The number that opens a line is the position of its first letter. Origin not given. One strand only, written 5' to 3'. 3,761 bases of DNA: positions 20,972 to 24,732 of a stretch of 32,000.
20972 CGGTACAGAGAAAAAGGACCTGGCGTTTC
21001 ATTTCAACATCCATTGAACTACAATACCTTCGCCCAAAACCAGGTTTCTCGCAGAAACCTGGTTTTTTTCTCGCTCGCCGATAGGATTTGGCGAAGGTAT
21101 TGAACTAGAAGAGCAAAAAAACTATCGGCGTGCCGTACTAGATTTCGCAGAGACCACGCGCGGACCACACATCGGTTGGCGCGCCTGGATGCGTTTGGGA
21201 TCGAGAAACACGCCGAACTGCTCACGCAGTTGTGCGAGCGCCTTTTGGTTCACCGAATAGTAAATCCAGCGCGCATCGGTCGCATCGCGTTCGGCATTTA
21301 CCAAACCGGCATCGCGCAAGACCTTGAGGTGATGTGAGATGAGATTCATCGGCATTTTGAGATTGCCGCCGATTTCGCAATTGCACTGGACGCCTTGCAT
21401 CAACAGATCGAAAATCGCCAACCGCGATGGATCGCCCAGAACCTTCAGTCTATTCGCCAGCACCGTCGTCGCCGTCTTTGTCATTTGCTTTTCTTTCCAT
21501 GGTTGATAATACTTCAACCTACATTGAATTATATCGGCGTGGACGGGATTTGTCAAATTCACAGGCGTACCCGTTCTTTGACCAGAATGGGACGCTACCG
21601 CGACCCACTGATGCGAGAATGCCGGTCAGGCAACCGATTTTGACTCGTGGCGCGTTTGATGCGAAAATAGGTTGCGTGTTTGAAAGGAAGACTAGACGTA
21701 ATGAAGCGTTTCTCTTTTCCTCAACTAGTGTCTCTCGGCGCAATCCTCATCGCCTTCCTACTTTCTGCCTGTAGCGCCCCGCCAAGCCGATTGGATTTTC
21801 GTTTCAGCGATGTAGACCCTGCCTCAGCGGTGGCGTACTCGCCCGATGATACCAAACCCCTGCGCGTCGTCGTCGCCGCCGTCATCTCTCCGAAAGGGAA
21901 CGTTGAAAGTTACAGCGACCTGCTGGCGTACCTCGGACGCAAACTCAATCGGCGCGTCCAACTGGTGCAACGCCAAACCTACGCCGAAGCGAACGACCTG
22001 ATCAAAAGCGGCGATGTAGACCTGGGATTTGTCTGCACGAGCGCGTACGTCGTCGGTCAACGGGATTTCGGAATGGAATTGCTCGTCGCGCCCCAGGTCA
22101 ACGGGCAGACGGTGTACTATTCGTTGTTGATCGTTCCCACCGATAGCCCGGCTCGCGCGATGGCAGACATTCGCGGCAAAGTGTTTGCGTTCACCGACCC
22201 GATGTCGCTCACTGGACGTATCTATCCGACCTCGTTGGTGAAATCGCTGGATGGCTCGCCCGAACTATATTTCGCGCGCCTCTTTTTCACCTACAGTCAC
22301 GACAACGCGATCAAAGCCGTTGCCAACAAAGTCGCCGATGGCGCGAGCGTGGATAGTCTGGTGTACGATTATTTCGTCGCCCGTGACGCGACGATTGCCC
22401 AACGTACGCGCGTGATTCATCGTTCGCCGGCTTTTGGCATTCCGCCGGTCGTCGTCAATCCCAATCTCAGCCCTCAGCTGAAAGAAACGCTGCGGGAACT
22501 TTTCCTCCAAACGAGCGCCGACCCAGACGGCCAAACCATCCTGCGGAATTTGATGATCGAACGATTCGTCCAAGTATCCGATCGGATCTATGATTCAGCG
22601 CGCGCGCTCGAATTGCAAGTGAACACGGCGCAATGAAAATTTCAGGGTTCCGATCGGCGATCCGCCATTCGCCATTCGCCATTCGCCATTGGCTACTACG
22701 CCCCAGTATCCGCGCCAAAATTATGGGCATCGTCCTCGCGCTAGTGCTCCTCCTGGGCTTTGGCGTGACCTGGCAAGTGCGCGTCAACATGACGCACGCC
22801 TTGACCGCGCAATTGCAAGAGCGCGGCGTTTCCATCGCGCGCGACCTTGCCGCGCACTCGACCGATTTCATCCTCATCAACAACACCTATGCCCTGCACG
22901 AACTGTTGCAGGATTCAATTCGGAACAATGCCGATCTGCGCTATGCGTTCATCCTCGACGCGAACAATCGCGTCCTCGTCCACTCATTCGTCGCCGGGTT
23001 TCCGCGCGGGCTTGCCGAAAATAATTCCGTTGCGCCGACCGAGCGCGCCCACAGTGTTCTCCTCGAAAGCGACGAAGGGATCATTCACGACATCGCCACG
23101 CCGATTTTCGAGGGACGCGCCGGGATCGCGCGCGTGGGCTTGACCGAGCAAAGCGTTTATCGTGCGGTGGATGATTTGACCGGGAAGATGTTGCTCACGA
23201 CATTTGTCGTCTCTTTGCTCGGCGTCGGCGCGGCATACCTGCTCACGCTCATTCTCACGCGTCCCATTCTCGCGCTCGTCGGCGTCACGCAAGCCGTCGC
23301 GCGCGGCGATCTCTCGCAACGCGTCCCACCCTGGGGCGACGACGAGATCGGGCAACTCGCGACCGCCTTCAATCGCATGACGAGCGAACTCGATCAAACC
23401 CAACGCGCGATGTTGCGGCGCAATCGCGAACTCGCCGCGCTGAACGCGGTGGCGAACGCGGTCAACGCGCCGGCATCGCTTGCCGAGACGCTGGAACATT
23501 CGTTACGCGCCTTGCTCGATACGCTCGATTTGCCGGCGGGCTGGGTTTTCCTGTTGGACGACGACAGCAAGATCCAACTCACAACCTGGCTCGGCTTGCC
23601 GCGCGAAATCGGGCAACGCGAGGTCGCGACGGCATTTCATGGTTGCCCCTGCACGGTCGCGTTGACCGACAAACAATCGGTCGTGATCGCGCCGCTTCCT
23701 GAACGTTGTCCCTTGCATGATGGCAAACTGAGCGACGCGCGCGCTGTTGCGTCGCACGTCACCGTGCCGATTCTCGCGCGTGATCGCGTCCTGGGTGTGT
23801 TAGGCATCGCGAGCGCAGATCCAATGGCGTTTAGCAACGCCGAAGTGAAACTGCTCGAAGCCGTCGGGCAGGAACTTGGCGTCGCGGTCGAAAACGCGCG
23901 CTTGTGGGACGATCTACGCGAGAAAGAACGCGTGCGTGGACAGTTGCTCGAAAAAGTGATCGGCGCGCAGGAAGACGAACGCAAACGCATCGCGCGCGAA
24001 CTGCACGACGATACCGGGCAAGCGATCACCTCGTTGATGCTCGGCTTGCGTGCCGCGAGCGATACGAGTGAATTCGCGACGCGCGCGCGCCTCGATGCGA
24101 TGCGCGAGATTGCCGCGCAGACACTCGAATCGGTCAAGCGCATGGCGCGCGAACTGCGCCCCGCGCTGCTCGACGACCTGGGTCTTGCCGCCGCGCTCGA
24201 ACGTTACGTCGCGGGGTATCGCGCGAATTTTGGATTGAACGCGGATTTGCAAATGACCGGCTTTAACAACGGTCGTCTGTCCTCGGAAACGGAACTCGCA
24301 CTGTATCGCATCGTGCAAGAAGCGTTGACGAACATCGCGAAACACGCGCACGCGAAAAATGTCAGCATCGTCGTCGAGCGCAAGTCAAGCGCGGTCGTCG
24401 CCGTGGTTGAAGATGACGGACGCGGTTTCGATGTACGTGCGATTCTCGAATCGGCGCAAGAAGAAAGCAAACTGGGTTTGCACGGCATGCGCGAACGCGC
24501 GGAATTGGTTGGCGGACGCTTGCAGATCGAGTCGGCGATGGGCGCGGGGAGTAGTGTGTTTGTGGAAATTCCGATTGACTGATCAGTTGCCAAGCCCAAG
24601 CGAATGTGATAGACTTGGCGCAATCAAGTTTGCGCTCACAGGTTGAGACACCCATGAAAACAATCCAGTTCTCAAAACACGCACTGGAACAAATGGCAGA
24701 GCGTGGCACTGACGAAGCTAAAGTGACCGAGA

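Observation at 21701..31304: Split-sensor three-component regulator (PhnD-like lipoprotein, kinase, NarL-type regulator) driving a B-C-A Mo oxidoreductase beside the ars island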

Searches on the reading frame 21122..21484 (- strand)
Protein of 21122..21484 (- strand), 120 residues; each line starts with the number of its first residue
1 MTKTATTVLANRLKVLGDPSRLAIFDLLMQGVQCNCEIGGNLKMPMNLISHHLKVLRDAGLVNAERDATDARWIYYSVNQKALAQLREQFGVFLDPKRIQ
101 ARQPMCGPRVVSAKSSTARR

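Call 15: search_protein_families(library=pfam, proteins=[window:21122-21484:-])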
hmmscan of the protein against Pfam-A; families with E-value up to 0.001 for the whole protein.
window:21122-21484:- (120 aa): 2 families
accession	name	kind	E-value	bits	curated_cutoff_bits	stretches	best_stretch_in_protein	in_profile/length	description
PF01022.26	HTH_5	-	1.2e-12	48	22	1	18-63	1-46/47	Bacterial regulatory protein, arsR family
PF12840.13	HTH_20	-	5.3e-07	29.9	27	1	16-63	1-49/51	Helix-turn-helix domain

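Call 80: search_protein_families(library=ncbifam, proteins=[window:21122-21484:-], max_evalue=1e-8)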
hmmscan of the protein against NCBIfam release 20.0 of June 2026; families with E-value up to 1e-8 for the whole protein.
window:21122-21484:- (120 aa): 5 families
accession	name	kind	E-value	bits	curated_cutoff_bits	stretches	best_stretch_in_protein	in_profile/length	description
NF033788.1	HTH_metalloreg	subfamily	1.8e-21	75.7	55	1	10-86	2-76/77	metalloregulator ArsR/SmtB family transcription factor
NF033789.1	repress_SdpR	subfamily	7.3e-13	48.2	100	1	13-86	2-72/79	autorepressor SdpR family transcription factor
NF041413.1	ArsR_Rv2640c_fam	equivalog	3.5e-12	46.8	155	1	3-88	26-111/118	Rv2640c family ArsR-like transcriptional regulator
NF045707.1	Dbac_1936_reg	equivalog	3.9e-09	36.4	115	1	10-85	8-80/99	ArsR/SmtB-type metalloregulator TsoR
NF040642.1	sulf_sens_BigR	equivalog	6.6e-09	35.7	155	1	3-87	5-85/95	sulfite-sensing transcriptional repressor BigR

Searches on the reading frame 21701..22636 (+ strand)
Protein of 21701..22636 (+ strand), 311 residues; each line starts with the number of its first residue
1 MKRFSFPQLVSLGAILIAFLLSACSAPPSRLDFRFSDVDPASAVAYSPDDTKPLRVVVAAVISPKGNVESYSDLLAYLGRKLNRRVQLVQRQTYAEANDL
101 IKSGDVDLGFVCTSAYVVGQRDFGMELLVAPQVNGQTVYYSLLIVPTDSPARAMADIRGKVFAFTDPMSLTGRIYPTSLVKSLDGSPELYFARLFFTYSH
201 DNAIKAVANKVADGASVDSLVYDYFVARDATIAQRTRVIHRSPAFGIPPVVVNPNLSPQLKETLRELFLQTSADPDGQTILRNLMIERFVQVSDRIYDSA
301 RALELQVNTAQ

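Call 3: search_protein_families(library=pfam, proteins=[window:21701-22636:+])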
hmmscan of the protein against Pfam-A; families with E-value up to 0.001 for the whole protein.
window:21701-22636:+ (311 aa): 1 family
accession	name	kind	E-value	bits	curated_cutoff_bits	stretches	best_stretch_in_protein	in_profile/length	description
PF12974.12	Phosphonate-bd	-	8.6e-58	196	27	1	58-296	3-241/242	ABC transporter, phosphonate, periplasmic substrate-binding protein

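Call 4: search_protein_families(library=ncbifam, proteins=[window:21701-22636:+])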
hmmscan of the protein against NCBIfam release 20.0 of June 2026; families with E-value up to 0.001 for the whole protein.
window:21701-22636:+ (311 aa): 3 families
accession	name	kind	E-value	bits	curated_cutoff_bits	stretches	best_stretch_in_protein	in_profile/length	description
TIGR03431.1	PhnD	equivalog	1.3e-38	133.1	261.1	1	49-307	23-286/288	phosphonate ABC transporter substrate-binding protein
TIGR01098.1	3A0109s03R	subfamily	5.2e-36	124.4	112.05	1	12-270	8-252/253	phosphate/phosphite/phosphonate ABC transporter substrate-binding protein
TIGR04553.1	ABC_peri_selen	hypoth_equivalog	5.9e-20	71.7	250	1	68-301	16-256/266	putative selenate ABC transporter substrate-binding protein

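Call 51: search_dna_similar(query=window:21701-22636:+, collection=plasmids, mode=protein, max_rows=40, max_evalue=1e-8)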
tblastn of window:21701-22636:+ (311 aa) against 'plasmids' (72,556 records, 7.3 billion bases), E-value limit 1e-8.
Records with a match: 802; places in all: 816; records where one place covers at least 80% of the query: 54.
Best place of each record, by identity: <60% 802.
By first word of the organism name: Klebsiella 571; Acinetobacter 25; Pseudomonas 18; Raoultella 14; Escherichia 9; Labrenzia 9; Thermus 8; Agrobacterium 7; Paracoccus 6; Enterobacter 6; and 68 more.
By predicted mobility (MOB-suite, as given by PLSDB): conjugative 567; non-mobilizable 182; mobilizable 53.
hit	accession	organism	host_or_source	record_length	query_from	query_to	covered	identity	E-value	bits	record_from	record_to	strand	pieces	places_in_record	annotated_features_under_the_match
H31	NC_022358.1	Sulfuricella denitrificans skB26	-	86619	73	297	72%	37.6%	1e-40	157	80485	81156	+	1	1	PhnD/SsuA/transferrin family substrate-binding protein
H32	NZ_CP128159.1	Bacillus sp. DX3.1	bacterial isolate,field soil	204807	23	298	89%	30.1%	1e-35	143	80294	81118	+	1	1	phnD: phosphate/phosphite/phosphonate ABC transporter substrate-binding ...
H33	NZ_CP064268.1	Bacillus pseudomycoides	cell culture,Zoo wolf area soil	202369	33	298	86%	30.8%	2e-36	145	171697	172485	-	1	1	phnD: phosphate/phosphite/phosphonate ABC transporter substrate-binding ...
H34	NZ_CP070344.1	Variovorax sp. PDNC026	cell culture,Plastic debris in ...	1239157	16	311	95%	26.7%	8e-18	91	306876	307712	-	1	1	none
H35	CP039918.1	Agrobacterium tumefaciens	-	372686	8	284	89%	28.5%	1e-12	76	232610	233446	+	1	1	phnD: phosphate/phosphite/phosphonate ABC transporter substrate-binding ...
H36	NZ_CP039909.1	Agrobacterium tumefaciens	-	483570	8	293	92%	27.5%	1e-12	76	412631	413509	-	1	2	phnD: phosphate/phosphite/phosphonate ABC transporter substrate-binding ...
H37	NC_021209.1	Sinorhizobium sp. M14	microbial mats from Zloty Stok gold mine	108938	8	293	92%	27.5%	2e-12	76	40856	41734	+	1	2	phnD: phosphate/phosphite/phosphonate ABC transporter substrate-binding ...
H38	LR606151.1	Rhizobium sp. Q54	paddy soil contaminated with arsenic ...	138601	8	293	92%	27.5%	2e-12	76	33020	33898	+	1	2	phosphate/phosphite/phosphonate ABC transporter substrate-binding ...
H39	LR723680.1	arsenite-oxidising bacterium NT-25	moist arsenopyrite (FeAsS)-containing ...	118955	8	293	92%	27.2%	3e-13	78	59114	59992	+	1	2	phosphate/phosphite/phosphonate ABC transporter substrate-binding ...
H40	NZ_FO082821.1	Pseudorhizobium banfieldiae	-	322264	8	293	92%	27.2%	3e-13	78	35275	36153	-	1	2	phnD: phosphate/phosphite/phosphonate ABC transporter substrate-binding ...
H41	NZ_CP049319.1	Caballeronia sp. SBC2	whole organism,soil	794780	78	310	75%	32.9%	2e-31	131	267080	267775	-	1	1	PhnD/SsuA/transferrin family substrate-binding protein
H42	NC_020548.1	Azoarcus sp. KH32C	-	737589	72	291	71%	34.8%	2e-37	148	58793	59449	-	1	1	PhnD/SsuA/transferrin family substrate-binding protein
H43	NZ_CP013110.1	Sinorhizobium americanum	Vachellia farnesiana,cell culture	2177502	67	302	76%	32.2%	2e-30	128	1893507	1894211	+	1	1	record has no annotation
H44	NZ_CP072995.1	Loktanella salsilacus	-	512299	18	311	95%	25.8%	6e-9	65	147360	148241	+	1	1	phnD: phosphate/phosphite/phosphonate ABC transporter substrate-binding ...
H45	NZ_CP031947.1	Ruegeria sp. AD91A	-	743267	12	280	86%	28.0%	2e-11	72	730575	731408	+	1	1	phnD: phosphate/phosphite/phosphonate ABC transporter substrate-binding ...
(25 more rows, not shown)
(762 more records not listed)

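Call 52: search_solved_structures(query=window:21701-22636:+, max_evalue=0.001, show_alignments=4)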
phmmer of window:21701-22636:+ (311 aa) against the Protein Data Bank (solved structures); distinct sequences matched with E-value up to 0.001: 17.
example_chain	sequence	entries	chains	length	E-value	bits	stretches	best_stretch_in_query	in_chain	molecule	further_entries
6x6b_A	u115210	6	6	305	4.9e-57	196.4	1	48-304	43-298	ArrX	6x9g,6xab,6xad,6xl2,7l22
6x8w_A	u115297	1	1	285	6.8e-56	192.7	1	48-304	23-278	ArrX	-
8ed5_A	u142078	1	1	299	2.6e-34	121.9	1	52-302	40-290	Putative periplasmic phosphite-binding-like protein (Pbl) PtxB-like protein designated Aio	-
6esk_A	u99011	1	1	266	3.8e-33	118.1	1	66-302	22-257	Putative periplasmic phosphite-binding-like protein (Pbl) PtxB-like protein designated Aio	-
6esv_A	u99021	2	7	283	4.3e-33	117.9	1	66-302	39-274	Putative periplasmic phosphite-binding-like protein (Pbl) PtxB-like protein designated Aio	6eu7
5o2j_A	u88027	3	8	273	2.8e-21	79.1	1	71-302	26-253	Probable phosphite transport system-binding protein PtxB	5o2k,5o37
5jvb_A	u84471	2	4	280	7.5e-18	67.9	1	50-303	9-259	Phosphonate ABC transporter, periplasmic phosphonate-binding protein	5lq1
5lv1_A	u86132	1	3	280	4.3e-14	55.5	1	67-301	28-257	PtxB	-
9lf9_A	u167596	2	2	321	5.8e-11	45.3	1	28-270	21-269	Phosphonate ABC transporter, periplasmic phosphonate-binding protein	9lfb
3n5l_A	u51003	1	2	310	3.4e-10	42.8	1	123-304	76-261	Binding protein component of ABC phosphonate transporter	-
6ght_A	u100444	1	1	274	4.2e-10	42.4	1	57-271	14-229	Probable phosphite transport system-binding protein HtxB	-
5me4_A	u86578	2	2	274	4.3e-10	42.4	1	57-271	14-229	Probable phosphite transport system-binding protein HtxB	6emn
6ghq_A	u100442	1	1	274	5.4e-10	42.1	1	57-269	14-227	Probable phosphite transport system-binding protein HtxB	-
3p7i_A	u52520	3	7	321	2.7e-09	39.8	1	70-294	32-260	PhnD, subunit of alkylphosphonate ABC transporter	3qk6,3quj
3s4u_A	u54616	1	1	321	4.4e-09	39.1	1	70-294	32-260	PhnD, subunit of alkylphosphonate ABC transporter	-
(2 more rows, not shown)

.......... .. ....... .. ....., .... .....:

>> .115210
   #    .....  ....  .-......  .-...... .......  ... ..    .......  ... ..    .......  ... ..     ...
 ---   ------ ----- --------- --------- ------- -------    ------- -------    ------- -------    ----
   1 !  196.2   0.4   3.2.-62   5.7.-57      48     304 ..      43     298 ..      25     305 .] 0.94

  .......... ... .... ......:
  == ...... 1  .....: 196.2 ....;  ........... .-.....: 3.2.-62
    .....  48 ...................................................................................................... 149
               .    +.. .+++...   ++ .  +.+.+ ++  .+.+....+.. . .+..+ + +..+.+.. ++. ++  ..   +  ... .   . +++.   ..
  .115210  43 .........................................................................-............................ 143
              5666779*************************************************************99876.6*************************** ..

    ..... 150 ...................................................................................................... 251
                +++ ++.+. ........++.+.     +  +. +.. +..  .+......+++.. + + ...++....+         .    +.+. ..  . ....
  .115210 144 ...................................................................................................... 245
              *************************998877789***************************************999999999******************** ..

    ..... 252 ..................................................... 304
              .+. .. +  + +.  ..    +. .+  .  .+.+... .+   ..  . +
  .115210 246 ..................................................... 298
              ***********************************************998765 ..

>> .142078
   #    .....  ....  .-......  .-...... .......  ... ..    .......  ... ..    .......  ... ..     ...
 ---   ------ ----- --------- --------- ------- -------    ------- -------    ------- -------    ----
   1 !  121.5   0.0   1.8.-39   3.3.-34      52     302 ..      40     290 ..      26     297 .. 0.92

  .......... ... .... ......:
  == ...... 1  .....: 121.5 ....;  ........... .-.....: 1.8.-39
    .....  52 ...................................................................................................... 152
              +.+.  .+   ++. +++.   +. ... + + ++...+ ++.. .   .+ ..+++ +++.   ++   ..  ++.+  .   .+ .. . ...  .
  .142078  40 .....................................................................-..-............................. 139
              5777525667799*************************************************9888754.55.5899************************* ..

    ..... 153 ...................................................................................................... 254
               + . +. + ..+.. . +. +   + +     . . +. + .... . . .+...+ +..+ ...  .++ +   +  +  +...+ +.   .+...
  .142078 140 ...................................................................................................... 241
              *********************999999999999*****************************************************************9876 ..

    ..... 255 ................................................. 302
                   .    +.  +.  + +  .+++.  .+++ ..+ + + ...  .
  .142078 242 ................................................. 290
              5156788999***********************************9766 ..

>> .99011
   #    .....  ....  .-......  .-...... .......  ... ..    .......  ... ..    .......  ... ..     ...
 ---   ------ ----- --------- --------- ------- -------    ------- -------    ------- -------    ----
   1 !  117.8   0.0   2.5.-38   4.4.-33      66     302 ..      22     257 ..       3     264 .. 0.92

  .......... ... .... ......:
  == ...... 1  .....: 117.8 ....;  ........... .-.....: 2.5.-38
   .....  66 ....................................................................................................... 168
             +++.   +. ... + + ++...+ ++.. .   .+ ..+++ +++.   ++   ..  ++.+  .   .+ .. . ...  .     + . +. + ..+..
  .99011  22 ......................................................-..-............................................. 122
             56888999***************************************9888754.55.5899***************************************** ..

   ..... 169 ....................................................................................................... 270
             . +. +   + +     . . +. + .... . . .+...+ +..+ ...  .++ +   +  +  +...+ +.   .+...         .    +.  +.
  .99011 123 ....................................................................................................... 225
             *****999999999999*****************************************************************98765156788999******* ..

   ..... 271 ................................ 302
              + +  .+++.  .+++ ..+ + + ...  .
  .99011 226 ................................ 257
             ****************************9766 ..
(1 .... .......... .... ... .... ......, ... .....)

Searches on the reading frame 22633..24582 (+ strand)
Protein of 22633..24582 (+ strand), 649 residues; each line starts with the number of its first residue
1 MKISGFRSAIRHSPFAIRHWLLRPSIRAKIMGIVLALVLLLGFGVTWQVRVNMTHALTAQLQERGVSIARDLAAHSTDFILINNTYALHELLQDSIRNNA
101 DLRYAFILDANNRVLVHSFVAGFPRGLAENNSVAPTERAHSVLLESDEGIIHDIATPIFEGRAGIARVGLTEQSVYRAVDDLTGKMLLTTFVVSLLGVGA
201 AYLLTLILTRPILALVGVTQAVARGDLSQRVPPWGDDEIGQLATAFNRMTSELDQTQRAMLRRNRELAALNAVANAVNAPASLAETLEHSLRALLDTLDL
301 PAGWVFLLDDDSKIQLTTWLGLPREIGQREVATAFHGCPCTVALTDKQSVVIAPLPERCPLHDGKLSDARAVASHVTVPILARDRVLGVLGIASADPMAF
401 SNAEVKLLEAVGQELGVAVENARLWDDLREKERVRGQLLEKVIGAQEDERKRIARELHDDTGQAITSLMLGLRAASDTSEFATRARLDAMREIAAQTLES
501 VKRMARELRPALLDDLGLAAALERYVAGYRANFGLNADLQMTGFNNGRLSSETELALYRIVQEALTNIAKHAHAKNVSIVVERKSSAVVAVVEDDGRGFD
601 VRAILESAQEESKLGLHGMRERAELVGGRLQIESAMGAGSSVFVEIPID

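Call 3: search_protein_families(library=pfam, proteins=[window:22633-24582:+])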
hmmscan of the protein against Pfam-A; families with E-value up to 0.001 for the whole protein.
window:22633-24582:+ (649 aa): 9 families
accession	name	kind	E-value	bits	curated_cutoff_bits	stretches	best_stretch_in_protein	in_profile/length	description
PF13185.12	GAF_2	-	1.1e-19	71.4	28.6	1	281-420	2-136/136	GAF domain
PF00672.30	HAMP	-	1.3e-16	61.1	25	1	204-254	2-52/53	HAMP domain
PF02518.31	HATPase_c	-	1.2e-14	55.1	26.4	1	554-648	3-109/111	Histidine kinase-, DNA gyrase B-, and HSP90-like ATPase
PF07730.19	HisKA_3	-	5.7e-13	49.6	24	1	449-512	1-67/68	Histidine kinase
PF13492.12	GAF_3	-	3.4e-12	47.3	27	1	282-421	1-129/129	GAF domain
PF01590.32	GAF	-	4.2e-12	47.2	22.4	1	283-419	2-133/133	GAF domain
PF17203.10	sCache_3_2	-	1.4e-11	45.1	28.4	1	54-182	3-138/140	Single cache domain 3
PF13581.12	HATPase_c_2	-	1.3e-06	28.9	27.4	1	552-618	27-99/127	Histidine kinase-like ATPase domain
PF09984.15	sCache_4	-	5e-05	23.6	22.1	1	56-119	6-70/145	Single cache domain 4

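Call 4: search_protein_families(library=ncbifam, proteins=[window:22633-24582:+])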
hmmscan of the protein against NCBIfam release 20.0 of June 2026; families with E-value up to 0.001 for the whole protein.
window:22633-24582:+ (649 aa): 31 families (the best 25 are shown)
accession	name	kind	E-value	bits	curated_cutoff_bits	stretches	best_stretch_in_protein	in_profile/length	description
NF052443.1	SensHisKinMctS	equivalog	4.6e-42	143.9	700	1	436-647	237-447/457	two-component system sensor histidine kinase MctS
NF008649.0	PRK11644.1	equivalog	1.4e-36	126.3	408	1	413-647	266-495/499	signal transduction histidine-protein kinase/phosphatase UhpB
NF007896.0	PRK10600.1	equivalog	1.6e-29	103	578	2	448-645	389-582/598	nitrate/nitrite two-component system sensor histidine kinase NarX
NF047786.1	his_kin_MadS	equivalog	6e-23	81.6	500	1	447-647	228-434/434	MadS family sensor histidine kinase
NF008184.0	PRK10935.1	equivalog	8.9e-22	77.4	553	1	448-646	362-557/565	nitrate/nitrite two-component system sensor histidine kinase NarQ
NF052531.1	Strep_LiaS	equivalog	6e-20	71.8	450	1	428-648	114-327/328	envelope stress sensor histidine kinase LiaS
NF033092.0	HK_WalK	equivalog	2.7e-17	62.6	725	1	132-268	121-261/594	cell wall metabolism sensor histidine kinase WalK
NF053592.1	HK_near_YfiR_like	equivalog_domain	1.5e-12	47.6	194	1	25-254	1-222/223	sensor histidine kinase, YfiR-like protein-associated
NF040691.1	MtrAB_MtrB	equivalog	2.6e-12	46.5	450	1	180-256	184-260/507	MtrAB system histidine kinase MtrB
NF011874.0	PRK15347.1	equivalog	3.9e-12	45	852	2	153-266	270-383/921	two component system sensor kinase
NF047322.1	HK_morpho_MacS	equivalog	6.4e-12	45.3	300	1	401-647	142-367/367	MacS family sensor histidine kinase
NF012163.2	BaeS_SmeS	equivalog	1.3e-11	44.1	500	1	185-259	165-239/457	sensor histidine kinase efflux regulator BaeS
NF008318.0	PRK11107.1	equivalog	2e-11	42.7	890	1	25-260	5-254/920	two-component sensor histidine kinase BarA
NF007004.0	PRK09467.1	equivalog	1.8e-10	40.2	415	1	185-256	157-228/440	two-component system sensor histidine kinase EnvZ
NF007837.0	PRK10549.1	equivalog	9.4e-10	37.8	603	1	193-258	173-238/466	envelope stress sensor histidine kinase BaeS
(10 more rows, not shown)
